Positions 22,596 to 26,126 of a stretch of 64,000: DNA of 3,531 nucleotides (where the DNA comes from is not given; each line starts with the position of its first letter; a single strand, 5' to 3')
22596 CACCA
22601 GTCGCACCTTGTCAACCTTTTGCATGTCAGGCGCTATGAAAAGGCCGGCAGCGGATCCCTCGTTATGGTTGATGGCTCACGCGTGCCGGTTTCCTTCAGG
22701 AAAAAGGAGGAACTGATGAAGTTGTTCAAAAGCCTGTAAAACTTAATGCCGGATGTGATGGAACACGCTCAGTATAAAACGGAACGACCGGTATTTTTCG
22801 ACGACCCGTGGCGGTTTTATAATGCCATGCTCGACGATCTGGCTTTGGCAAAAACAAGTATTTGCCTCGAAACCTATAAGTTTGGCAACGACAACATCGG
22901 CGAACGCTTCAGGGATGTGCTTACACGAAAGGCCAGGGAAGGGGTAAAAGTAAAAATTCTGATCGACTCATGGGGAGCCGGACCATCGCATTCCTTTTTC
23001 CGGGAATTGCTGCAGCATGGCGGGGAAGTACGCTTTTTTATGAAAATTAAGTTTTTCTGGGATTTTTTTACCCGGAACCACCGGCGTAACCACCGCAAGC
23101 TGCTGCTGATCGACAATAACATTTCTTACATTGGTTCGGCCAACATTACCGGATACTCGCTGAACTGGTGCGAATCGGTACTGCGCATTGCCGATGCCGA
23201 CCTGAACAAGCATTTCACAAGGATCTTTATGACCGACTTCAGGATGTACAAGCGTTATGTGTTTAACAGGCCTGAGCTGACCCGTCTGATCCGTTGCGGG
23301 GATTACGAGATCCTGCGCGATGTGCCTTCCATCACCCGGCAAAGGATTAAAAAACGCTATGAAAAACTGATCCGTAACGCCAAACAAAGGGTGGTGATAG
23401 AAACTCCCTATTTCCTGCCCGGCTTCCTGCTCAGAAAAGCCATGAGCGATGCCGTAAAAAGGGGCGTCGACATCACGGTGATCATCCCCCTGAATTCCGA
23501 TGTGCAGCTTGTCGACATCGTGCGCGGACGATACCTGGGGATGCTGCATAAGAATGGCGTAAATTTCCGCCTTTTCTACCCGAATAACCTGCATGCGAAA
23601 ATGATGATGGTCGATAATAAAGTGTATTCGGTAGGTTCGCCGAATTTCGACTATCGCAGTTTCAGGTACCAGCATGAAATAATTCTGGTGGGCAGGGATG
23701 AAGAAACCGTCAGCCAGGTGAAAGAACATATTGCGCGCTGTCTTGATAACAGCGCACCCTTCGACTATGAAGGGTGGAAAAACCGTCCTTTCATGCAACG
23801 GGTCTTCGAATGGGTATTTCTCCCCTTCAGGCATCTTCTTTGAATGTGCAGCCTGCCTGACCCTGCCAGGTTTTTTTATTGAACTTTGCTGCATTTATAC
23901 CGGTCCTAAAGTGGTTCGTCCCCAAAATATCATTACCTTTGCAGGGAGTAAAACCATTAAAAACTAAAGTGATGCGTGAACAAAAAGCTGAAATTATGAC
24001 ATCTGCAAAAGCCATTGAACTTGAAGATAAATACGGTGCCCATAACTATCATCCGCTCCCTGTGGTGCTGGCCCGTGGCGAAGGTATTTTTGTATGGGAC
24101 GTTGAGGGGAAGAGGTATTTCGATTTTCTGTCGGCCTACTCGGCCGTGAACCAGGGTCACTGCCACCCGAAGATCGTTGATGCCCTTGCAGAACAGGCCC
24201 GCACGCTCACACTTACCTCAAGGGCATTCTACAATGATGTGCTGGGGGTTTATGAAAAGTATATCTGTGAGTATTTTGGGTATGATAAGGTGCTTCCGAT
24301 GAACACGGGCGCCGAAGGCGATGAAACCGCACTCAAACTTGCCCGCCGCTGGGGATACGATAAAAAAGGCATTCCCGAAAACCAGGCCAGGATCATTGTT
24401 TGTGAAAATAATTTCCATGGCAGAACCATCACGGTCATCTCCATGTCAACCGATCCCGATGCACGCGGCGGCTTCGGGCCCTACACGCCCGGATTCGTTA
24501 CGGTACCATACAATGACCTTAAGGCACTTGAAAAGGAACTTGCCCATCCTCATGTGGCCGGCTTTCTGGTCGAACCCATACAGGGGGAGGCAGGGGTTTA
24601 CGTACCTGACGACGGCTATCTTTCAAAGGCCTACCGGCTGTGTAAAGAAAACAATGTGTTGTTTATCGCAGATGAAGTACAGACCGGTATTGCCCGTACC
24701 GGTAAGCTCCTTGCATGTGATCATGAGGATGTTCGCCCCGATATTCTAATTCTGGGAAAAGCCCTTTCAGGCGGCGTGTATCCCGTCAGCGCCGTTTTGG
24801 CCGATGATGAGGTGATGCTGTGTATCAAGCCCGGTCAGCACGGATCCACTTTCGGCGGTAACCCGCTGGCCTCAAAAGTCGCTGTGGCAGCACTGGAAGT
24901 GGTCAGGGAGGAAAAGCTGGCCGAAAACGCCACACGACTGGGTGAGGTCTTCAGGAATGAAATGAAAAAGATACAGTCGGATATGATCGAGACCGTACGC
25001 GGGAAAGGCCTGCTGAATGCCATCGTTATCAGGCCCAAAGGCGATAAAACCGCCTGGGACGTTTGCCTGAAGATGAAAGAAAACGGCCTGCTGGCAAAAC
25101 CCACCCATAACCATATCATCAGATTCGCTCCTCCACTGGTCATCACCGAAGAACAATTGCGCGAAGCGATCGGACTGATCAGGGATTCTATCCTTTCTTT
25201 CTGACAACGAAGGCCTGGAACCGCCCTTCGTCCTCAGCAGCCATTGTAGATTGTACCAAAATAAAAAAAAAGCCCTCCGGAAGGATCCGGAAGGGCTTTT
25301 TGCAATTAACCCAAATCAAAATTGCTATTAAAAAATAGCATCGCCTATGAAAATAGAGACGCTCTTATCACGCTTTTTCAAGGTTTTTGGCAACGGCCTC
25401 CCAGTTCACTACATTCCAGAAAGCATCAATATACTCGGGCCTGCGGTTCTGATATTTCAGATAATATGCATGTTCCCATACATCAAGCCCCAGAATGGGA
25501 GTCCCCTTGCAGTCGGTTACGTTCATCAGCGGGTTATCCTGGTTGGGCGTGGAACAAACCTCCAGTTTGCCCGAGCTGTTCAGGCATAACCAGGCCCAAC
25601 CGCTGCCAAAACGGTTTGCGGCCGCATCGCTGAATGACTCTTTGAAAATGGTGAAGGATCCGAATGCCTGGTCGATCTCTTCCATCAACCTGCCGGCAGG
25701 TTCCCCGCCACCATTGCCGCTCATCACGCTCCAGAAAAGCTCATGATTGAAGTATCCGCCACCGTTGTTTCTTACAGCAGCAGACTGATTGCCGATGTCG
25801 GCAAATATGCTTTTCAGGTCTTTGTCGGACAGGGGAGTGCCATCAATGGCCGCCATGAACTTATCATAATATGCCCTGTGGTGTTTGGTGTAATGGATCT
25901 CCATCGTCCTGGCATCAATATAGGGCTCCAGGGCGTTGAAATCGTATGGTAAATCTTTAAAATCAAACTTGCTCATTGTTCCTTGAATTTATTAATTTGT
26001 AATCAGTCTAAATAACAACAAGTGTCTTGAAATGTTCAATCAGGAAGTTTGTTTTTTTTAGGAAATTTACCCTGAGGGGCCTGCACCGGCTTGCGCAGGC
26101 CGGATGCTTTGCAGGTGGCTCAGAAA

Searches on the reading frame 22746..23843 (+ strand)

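Call 8: search_protein_families(library=pfam, proteins=[window:22746-23843:+])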
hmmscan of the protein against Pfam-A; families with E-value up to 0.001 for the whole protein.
window:22746-23843:+ (365 aa): 3 families
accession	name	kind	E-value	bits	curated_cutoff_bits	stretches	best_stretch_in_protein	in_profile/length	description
PF13091.12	PLDc_2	-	1.8e-46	157.7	27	2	207-331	3-130/132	PLD-like domain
PF00614.28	PLDc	-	3.4e-15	55.7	21.9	2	114-136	4-26/28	Phospholipase D Active site motif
PF11495.14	Regulator_TrmB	-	1.3e-05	25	22.2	0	198-249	8-58/233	Archaeal transcriptional regulator TrmB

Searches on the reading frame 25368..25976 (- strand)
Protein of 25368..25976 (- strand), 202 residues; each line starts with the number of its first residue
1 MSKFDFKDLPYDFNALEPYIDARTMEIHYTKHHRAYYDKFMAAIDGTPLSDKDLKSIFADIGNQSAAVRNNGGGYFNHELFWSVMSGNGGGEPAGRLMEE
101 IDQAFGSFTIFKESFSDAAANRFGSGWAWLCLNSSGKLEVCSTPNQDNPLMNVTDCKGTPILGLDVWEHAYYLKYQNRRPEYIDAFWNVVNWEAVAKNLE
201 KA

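Call 39: search_protein_families(library=pfam, proteins=[window:25368-25976:-], max_evalue=0.00001)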
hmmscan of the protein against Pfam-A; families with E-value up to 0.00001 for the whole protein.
window:25368-25976:- (202 aa): 2 families
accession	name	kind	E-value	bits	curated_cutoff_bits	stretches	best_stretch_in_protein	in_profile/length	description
PF02777.23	Sod_Fe_C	-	2.3e-43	146.8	20.9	1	93-198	1-102/102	Iron/manganese superoxide dismutases, C-terminal domain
PF00081.27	Sod_Fe_N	-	4.6e-25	88.3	27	1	3-86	1-82/82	Iron/manganese superoxide dismutases, alpha-hairpin domain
